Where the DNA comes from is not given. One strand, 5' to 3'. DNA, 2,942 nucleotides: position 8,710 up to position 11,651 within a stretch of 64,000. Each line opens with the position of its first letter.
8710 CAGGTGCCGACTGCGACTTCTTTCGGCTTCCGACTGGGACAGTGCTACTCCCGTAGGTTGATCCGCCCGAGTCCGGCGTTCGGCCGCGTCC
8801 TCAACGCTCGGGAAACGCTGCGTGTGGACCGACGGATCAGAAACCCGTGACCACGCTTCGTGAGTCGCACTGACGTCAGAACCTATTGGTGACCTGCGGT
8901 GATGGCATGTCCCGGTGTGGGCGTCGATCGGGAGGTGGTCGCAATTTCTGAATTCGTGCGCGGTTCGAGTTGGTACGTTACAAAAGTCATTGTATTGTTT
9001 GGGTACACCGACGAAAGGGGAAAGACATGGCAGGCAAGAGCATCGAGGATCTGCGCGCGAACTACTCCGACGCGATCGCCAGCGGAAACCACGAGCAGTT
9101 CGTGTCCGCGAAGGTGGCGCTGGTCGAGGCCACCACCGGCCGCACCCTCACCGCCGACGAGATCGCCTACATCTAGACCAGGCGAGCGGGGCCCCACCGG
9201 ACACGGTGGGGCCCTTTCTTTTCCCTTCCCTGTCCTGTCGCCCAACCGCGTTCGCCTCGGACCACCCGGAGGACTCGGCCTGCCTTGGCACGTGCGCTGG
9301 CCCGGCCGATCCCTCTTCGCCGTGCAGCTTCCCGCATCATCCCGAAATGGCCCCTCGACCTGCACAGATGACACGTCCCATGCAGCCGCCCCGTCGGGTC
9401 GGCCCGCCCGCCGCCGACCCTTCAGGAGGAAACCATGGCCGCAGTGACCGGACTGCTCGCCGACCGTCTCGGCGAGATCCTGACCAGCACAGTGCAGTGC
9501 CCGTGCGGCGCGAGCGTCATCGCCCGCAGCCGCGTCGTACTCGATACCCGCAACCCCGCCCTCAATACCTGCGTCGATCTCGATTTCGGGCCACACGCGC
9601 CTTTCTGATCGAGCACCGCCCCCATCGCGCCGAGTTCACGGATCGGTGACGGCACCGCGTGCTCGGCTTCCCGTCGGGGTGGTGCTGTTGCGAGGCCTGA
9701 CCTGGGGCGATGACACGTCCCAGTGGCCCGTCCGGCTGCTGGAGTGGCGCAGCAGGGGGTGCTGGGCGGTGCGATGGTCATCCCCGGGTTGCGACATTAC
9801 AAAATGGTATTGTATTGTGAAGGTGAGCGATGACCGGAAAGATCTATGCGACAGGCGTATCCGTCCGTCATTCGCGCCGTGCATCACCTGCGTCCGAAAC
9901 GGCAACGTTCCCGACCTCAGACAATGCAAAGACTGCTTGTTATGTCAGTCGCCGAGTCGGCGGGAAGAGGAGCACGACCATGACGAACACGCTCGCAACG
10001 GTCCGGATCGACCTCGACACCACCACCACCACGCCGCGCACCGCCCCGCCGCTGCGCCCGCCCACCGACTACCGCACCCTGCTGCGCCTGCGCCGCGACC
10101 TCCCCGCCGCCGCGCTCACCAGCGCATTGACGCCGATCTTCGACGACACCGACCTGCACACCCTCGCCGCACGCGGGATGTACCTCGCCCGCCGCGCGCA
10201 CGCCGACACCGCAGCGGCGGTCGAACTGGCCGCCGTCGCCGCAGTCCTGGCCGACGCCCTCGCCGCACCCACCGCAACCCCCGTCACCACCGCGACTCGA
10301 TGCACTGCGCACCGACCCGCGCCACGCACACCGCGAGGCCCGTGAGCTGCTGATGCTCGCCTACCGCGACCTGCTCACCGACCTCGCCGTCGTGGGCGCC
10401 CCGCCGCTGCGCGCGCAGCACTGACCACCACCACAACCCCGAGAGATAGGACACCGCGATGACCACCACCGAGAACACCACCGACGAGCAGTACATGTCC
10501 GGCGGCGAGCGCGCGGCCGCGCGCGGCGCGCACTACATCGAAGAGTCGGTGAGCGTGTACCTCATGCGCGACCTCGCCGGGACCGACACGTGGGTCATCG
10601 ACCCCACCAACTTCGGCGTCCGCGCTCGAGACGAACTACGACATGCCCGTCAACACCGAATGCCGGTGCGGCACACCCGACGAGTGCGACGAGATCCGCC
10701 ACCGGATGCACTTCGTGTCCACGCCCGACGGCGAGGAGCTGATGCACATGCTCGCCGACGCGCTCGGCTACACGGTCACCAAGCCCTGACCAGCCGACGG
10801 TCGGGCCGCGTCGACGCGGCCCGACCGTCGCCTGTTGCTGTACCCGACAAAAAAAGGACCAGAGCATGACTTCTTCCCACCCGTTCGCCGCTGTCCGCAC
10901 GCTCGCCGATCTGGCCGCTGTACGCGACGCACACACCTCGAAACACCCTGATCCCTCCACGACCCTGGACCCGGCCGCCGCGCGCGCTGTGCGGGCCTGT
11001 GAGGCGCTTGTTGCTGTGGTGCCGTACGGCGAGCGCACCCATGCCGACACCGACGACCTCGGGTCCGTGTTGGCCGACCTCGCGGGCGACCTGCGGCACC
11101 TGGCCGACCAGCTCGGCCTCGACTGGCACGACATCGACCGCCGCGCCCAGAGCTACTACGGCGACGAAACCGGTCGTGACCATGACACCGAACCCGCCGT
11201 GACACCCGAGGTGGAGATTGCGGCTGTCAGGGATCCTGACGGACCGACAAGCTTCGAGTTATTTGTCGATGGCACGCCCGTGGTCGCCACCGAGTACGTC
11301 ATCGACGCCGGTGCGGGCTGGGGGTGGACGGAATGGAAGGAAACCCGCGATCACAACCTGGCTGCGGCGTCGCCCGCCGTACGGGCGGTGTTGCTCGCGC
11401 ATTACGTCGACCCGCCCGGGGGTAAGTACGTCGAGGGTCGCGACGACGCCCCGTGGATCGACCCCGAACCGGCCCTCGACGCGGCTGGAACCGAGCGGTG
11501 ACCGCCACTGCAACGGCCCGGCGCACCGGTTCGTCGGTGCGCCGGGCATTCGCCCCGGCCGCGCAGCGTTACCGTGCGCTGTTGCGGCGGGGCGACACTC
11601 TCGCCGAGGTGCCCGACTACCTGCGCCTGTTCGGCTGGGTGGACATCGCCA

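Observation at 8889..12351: Seven same-strand copies of a 25-bp motif (CTGACC-N6-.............), confined to intergenic DNA of the small-gene region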

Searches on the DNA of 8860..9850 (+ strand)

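Call 13: search_dna_similar(query=window:8860-9850:+, collection=plasmids, mode=distant, max_rows=30, max_evalue=0.001)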
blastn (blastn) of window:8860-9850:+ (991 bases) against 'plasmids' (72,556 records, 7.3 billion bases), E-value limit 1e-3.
Records with a match: 25; places in all: 25; records where one place covers at least 80% of the query: 0.
Best place of each record, by identity: 95-99% 3; 60-80% 22.
By first word of the organism name: Rhodococcus 13; Prescottella 12.
By predicted mobility (MOB-suite, as given by PLSDB): mobilizable 14; non-mobilizable 11.
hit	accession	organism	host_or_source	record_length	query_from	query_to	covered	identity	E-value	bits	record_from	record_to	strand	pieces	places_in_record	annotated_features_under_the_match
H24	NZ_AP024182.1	Prescottella equi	Homo sapiens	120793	107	338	23%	67.2%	2e-8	68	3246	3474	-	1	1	hypothetical protein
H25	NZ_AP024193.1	Prescottella equi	Homo sapiens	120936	107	338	23%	67.2%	2e-8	68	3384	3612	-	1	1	hypothetical protein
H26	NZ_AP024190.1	Prescottella equi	Homo sapiens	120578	107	338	23%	67.2%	2e-8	68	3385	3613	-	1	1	hypothetical protein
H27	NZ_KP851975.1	Prescottella equi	-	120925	107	338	23%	67.2%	2e-8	68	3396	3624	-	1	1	hypothetical protein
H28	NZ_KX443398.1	Prescottella equi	Ovis aries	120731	107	338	23%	67.2%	2e-8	68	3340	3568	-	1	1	hypothetical protein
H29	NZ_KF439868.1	Prescottella equi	Heifer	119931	107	338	23%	66.8%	1e-6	64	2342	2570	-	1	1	hypothetical protein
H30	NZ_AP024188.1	Prescottella equi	Homo sapiens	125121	107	320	22%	66.8%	3e-6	62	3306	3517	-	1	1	hypothetical protein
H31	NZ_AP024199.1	Prescottella equi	Homo sapiens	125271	107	320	22%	66.8%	3e-6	62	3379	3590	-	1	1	hypothetical protein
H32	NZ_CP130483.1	Rhodococcus aetherivorans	Bacteria, whole organism,Rough variant ...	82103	131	316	19%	70.3%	1e-6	64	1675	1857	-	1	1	hypothetical protein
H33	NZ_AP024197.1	Prescottella equi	Homo sapiens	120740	148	338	19%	68.1%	3e-7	65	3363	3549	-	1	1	hypothetical protein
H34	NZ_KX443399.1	Prescottella equi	Homo sapiens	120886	149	338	19%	67.9%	1e-6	64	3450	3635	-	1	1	hypothetical protein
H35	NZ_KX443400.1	Prescottella equi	Bos taurus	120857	149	338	19%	67.9%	1e-6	64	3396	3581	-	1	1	hypothetical protein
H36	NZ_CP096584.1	Rhodococcus pyridinivorans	cell culture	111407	131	316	19%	68.4%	1e-5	59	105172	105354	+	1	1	hypothetical protein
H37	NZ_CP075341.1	Rhodococcus ruber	-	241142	195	373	18%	67.2%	1e-4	55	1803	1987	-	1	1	hypothetical protein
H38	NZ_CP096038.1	Rhodococcus pyridinivorans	cell culture,soil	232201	195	373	18%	67.2%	1e-4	55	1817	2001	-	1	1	hypothetical protein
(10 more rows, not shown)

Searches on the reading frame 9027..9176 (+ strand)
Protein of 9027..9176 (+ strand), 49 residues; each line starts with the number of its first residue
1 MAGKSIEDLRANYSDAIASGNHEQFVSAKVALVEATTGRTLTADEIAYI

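Call 53: search_protein_families(library=pfam, proteins=[window:9027-9176:+], max_evalue=1)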
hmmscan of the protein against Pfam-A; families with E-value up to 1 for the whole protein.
window:9027-9176:+ (49 aa): 1 family
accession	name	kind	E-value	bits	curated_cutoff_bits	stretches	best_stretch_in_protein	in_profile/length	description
PF07533.21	BRK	-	0.26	11.5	23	1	28-45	5-22/44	BRK domain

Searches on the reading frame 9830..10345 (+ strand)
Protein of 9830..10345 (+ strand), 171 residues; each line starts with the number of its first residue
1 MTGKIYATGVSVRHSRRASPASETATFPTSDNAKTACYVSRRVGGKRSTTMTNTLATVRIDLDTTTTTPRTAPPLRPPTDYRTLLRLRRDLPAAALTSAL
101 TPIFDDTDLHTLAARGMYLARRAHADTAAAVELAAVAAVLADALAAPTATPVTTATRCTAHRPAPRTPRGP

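Call 9: search_protein_families(library=pfam, proteins=[window:9830-10345:+], max_evalue=0.01)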
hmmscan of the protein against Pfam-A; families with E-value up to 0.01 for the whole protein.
window:9830-10345:+ (171 aa): 0 families

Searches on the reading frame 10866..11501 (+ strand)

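Call 9: search_protein_families(library=pfam, proteins=[window:10866-11501:+], max_evalue=0.01)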
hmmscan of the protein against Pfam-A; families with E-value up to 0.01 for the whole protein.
window:10866-11501:+ (211 aa): 0 families

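Call 53: search_protein_families(library=pfam, proteins=[window:10866-11501:+], max_evalue=1)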
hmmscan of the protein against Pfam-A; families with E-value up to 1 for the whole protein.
window:10866-11501:+ (211 aa): 1 family
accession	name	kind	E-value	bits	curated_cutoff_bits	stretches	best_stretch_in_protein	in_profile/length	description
PF02817.22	E3_binding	-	0.31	11.7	23.7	0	77-90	8-21/36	e3 binding domain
